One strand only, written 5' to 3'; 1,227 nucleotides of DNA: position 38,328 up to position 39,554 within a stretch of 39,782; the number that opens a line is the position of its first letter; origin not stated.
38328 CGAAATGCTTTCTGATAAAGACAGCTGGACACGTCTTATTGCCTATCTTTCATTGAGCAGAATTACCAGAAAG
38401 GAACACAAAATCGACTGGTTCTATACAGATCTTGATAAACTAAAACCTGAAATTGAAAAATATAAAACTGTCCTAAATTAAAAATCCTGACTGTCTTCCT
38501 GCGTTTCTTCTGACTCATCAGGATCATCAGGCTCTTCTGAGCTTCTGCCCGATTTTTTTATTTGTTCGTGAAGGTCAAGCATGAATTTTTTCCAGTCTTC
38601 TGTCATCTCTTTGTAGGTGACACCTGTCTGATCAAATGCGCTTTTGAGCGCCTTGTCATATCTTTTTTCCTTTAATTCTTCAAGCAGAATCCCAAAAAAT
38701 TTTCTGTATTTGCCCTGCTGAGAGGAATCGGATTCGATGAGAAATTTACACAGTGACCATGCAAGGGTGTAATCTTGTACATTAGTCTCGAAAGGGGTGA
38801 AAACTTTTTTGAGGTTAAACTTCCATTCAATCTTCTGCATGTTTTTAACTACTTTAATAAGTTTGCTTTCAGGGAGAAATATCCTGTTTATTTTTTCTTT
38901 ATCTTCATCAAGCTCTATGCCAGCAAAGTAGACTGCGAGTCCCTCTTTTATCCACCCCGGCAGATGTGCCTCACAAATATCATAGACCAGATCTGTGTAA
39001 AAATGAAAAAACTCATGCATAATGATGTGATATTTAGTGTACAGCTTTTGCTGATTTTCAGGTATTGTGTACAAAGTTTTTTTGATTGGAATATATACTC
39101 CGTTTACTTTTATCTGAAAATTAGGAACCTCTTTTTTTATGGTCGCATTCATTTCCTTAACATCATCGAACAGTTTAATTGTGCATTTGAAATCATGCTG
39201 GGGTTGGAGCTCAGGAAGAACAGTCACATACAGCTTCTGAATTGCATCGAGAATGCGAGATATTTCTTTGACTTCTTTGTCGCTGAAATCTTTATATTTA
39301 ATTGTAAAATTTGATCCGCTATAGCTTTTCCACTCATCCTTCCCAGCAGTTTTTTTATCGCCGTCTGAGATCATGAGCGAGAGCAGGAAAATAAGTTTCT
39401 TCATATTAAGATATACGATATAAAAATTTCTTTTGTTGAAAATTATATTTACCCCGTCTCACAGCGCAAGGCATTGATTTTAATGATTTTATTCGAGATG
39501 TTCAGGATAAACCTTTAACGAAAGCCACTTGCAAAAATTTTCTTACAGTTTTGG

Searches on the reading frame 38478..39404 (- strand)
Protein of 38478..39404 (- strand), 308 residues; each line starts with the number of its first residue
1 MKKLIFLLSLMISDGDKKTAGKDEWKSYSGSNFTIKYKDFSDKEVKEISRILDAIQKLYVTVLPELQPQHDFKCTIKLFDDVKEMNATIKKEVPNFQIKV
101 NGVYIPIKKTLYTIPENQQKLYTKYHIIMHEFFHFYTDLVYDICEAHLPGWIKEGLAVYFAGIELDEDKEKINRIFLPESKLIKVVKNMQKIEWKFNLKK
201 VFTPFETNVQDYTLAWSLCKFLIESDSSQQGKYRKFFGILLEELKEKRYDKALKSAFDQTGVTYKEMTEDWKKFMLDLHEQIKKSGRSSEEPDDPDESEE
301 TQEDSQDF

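Call 5: search_protein_families(library=ncbifam, proteins=[window:38478-39404:-], max_evalue=0.1)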
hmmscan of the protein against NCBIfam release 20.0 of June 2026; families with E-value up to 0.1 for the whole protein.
window:38478-39404:- (308 aa): 2 families
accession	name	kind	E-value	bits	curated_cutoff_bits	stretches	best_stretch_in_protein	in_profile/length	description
NF033876.2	flagella_HExxH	equivalog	5e-06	26.2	205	1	54-271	60-259/384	flagellinolysin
TIGR04472.1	reg_rSAM_mob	hypoth_equivalog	0.0041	17.1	240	1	16-57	93-134/141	radical SAM mobile pair system MarR family transcriptional regulator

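Call 6: search_protein_families(library=pfam, proteins=[window:38478-39404:-], max_evalue=0.01)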
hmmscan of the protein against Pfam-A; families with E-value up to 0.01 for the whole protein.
window:38478-39404:- (308 aa): 2 families
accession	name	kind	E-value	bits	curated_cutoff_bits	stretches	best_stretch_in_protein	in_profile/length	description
PF13485.12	Peptidase_MA_2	-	6.3e-06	26.6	32.4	1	125-275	67-199/201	Peptidase MA superfamily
PF07607.17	DUF1570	-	0.00052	20.8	22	1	146-228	24-113/129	Protein of unknown function (DUF1570)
